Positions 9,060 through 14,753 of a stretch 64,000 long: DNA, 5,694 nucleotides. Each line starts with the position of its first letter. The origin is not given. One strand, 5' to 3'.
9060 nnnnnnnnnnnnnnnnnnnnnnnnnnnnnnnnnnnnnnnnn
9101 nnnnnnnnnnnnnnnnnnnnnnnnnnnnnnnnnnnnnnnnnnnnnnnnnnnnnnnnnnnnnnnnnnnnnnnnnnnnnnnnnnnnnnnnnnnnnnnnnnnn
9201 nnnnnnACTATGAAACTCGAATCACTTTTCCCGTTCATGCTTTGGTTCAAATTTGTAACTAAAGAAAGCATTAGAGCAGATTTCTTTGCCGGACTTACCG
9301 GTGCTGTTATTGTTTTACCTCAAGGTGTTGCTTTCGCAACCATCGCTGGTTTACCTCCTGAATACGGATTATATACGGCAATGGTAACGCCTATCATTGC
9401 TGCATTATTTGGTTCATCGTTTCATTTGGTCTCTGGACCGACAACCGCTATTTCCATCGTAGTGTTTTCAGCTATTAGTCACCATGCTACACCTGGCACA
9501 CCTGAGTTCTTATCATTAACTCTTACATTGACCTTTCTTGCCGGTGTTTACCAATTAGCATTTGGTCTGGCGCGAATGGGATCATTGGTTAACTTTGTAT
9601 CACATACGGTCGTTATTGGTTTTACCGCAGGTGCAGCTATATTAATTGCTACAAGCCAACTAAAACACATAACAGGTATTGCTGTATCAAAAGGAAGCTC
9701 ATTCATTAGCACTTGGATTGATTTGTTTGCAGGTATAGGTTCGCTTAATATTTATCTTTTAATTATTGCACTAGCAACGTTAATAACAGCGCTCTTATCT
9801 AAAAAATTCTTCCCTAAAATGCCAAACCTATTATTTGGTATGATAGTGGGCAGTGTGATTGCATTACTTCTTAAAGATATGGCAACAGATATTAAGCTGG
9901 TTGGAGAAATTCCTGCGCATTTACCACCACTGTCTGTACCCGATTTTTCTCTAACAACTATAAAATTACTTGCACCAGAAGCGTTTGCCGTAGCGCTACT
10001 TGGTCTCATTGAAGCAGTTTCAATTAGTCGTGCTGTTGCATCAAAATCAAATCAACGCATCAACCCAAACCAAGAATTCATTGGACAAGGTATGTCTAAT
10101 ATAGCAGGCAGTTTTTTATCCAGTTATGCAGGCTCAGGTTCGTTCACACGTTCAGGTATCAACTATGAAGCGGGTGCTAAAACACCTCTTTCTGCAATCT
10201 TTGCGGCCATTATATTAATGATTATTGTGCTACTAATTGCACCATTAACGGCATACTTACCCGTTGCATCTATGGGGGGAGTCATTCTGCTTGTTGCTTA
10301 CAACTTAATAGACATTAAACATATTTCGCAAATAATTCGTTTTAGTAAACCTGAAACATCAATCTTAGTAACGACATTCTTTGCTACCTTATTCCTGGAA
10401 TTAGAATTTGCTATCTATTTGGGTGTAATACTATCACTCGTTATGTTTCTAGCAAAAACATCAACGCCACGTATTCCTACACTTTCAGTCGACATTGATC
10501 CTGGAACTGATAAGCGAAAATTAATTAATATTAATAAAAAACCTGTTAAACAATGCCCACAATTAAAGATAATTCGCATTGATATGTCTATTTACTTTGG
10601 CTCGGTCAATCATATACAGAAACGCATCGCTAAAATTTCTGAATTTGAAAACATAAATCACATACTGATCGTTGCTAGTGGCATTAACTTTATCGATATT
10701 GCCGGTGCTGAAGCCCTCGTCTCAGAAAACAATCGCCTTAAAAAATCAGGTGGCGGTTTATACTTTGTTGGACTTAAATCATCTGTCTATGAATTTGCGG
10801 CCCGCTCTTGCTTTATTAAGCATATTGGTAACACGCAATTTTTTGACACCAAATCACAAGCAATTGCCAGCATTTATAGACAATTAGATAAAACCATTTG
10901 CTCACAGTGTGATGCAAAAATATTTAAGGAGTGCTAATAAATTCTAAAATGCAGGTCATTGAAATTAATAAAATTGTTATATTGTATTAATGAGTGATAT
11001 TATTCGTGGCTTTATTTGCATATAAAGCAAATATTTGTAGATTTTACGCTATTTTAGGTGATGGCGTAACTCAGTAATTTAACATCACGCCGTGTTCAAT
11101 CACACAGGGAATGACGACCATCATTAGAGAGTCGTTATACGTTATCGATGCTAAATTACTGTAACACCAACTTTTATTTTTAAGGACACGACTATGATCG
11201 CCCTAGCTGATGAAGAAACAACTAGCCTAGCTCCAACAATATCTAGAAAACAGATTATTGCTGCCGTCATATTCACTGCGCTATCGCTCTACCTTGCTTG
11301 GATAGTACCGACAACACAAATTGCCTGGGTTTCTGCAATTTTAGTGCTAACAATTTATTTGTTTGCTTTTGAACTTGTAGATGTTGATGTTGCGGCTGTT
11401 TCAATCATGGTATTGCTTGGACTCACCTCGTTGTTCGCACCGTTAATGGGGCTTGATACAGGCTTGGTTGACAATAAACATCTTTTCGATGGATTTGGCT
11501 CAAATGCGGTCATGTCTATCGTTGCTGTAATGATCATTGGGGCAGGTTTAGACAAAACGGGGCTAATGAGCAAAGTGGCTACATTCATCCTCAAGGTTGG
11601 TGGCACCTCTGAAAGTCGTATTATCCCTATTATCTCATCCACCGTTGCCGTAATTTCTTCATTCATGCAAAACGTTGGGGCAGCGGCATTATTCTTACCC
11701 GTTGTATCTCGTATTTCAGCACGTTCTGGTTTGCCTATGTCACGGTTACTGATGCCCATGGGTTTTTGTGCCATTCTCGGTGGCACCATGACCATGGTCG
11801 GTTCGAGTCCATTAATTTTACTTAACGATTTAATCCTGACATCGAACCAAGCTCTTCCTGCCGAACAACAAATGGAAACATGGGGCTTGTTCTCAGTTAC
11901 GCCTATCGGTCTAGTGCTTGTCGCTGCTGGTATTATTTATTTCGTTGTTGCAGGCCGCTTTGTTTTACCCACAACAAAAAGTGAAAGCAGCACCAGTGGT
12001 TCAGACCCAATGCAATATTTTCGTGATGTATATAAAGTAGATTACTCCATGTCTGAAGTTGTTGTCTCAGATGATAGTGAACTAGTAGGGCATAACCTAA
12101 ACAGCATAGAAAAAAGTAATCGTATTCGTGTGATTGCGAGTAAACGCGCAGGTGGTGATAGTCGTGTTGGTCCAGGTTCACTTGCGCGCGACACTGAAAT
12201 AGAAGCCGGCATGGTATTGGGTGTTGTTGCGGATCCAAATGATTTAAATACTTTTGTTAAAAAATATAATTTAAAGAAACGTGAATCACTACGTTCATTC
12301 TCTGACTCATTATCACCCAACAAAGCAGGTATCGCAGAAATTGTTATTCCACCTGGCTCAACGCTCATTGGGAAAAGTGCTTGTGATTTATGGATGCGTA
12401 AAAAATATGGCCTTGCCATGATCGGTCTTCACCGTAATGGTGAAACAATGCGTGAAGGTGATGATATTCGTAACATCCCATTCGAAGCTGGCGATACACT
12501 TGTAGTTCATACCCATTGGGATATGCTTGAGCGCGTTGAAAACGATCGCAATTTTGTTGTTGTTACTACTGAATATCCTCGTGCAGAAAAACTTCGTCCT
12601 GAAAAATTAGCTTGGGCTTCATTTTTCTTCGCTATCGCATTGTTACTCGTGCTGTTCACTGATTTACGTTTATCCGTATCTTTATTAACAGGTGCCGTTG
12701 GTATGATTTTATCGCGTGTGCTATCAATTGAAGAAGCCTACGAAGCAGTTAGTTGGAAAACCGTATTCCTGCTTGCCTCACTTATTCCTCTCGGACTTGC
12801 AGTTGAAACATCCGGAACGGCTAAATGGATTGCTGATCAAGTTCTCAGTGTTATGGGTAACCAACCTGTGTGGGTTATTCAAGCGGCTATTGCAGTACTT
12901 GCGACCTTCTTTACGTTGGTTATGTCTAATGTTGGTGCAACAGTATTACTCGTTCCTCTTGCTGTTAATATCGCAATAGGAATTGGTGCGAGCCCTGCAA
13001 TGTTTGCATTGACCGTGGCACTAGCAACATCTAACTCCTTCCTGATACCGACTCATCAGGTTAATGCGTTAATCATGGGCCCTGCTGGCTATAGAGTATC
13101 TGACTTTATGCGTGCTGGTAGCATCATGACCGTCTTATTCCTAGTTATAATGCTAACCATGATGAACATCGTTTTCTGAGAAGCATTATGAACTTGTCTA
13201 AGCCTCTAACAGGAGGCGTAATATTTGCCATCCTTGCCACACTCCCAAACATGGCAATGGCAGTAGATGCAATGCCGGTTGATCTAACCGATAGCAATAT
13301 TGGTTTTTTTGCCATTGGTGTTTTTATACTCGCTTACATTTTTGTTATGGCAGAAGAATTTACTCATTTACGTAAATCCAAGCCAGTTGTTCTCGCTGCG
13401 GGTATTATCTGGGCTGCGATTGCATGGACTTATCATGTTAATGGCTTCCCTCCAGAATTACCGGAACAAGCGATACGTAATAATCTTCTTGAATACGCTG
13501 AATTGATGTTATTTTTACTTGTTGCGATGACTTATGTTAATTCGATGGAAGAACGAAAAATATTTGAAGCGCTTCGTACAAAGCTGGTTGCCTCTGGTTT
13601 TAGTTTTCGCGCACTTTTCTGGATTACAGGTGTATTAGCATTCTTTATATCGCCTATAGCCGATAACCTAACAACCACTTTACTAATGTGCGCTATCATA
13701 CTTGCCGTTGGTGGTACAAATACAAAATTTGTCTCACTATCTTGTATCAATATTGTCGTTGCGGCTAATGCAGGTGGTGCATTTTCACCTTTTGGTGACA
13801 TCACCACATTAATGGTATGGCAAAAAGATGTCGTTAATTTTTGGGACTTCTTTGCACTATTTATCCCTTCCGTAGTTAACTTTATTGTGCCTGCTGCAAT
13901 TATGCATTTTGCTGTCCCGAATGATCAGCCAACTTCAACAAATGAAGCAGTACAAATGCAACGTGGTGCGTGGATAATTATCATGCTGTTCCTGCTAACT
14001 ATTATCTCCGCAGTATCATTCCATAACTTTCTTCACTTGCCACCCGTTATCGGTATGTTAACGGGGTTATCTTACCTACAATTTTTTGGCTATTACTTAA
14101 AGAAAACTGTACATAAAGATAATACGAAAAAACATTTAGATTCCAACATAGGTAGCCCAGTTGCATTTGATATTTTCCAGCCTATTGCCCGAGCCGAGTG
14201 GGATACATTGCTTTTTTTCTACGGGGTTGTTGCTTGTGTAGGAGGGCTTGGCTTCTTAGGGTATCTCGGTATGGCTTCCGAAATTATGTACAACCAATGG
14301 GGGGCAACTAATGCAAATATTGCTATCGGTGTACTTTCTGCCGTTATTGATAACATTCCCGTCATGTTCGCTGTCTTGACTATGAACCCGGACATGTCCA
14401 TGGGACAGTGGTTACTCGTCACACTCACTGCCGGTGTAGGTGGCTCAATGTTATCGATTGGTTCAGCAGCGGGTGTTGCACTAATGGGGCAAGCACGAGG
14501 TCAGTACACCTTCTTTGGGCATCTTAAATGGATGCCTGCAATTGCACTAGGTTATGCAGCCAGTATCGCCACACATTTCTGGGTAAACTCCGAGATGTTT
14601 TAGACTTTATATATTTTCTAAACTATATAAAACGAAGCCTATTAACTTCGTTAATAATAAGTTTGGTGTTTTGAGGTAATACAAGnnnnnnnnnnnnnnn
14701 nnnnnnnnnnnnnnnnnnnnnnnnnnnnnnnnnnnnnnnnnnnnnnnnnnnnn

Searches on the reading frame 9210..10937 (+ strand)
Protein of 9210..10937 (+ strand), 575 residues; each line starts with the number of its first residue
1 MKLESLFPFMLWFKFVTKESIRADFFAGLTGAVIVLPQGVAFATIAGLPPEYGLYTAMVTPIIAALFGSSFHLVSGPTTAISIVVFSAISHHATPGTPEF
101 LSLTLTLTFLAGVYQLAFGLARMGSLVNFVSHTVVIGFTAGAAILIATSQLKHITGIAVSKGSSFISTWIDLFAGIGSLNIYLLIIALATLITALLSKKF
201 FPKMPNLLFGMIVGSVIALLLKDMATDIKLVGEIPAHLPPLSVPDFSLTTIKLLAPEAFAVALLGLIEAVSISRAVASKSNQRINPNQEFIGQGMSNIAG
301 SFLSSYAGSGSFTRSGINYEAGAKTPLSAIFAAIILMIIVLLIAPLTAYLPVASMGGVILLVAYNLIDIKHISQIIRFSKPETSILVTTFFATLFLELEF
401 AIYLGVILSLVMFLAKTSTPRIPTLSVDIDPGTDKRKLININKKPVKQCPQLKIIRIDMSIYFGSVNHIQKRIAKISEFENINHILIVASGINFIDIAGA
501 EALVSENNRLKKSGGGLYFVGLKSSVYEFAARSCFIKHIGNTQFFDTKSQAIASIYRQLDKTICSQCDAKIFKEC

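Call 54: search_protein_families(library=pfam, proteins=[window:9210-10937:+], max_evalue=0.00001)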
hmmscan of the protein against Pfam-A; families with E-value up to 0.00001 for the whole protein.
window:9210-10937:+ (575 aa): 2 families
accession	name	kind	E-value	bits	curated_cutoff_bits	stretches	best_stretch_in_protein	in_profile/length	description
PF00916.26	Sulfate_transp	-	6.4e-102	341.6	23.2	1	22-388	2-379/380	Sulfate permease family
PF01740.26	STAS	-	2.7e-15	56.5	22.6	1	446-550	4-105/106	STAS domain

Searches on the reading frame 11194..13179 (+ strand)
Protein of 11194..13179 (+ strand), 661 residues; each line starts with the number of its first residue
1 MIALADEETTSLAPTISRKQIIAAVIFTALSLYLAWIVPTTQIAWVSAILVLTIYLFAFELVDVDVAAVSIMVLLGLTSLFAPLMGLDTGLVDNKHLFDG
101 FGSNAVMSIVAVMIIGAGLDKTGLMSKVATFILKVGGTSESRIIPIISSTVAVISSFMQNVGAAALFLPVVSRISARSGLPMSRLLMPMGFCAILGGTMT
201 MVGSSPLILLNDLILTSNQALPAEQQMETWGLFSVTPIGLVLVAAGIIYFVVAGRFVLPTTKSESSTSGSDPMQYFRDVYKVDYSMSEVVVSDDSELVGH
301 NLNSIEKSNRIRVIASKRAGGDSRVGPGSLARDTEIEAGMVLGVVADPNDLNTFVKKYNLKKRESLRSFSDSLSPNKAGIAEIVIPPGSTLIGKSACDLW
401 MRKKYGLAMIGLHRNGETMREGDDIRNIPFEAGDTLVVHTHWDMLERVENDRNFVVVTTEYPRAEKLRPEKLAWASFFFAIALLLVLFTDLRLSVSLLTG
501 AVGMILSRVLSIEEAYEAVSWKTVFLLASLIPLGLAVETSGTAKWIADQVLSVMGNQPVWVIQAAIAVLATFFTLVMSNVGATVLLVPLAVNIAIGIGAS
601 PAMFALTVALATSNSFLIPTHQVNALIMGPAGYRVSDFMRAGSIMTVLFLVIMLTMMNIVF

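Call 54: search_protein_families(library=pfam, proteins=[window:11194-13179:+], max_evalue=0.00001)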
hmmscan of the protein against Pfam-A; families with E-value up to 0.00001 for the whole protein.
window:11194-13179:+ (661 aa): 3 families
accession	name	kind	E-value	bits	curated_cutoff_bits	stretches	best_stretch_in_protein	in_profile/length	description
PF03600.22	CitMHS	-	4e-73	246.9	31.9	1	55-609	2-336/336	Citrate transporter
PF02080.26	TrkA_C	-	8.3e-15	54.9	27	1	287-356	2-68/71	TrkA-C domain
PF00939.25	Na_sulph_symp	-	5.2e-14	52.5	27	1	497-658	297-463/472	Sodium:sulfate symporter transmembrane region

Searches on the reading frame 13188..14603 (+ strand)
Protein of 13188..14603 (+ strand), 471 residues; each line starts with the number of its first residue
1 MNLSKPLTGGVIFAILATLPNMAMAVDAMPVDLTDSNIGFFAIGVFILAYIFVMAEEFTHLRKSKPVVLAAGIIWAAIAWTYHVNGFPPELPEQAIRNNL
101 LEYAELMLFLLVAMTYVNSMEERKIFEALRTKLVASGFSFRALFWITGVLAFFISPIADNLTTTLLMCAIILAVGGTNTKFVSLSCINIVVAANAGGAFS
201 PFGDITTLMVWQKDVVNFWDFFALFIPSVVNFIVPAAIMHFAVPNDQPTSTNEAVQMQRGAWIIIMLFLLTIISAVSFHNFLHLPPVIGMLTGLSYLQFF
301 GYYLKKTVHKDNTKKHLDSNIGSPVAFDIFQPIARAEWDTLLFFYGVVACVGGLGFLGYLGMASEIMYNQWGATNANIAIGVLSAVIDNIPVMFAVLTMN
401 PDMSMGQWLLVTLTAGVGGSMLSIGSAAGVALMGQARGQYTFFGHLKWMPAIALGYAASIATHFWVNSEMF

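Call 54: search_protein_families(library=pfam, proteins=[window:13188-14603:+], max_evalue=0.00001)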
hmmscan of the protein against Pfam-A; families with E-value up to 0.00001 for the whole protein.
window:13188-14603:+ (471 aa): 1 family
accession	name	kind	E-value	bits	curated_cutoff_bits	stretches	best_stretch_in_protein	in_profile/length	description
PF03600.22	CitMHS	-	1.5e-31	110.2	31.9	1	67-416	31-336/336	Citrate transporter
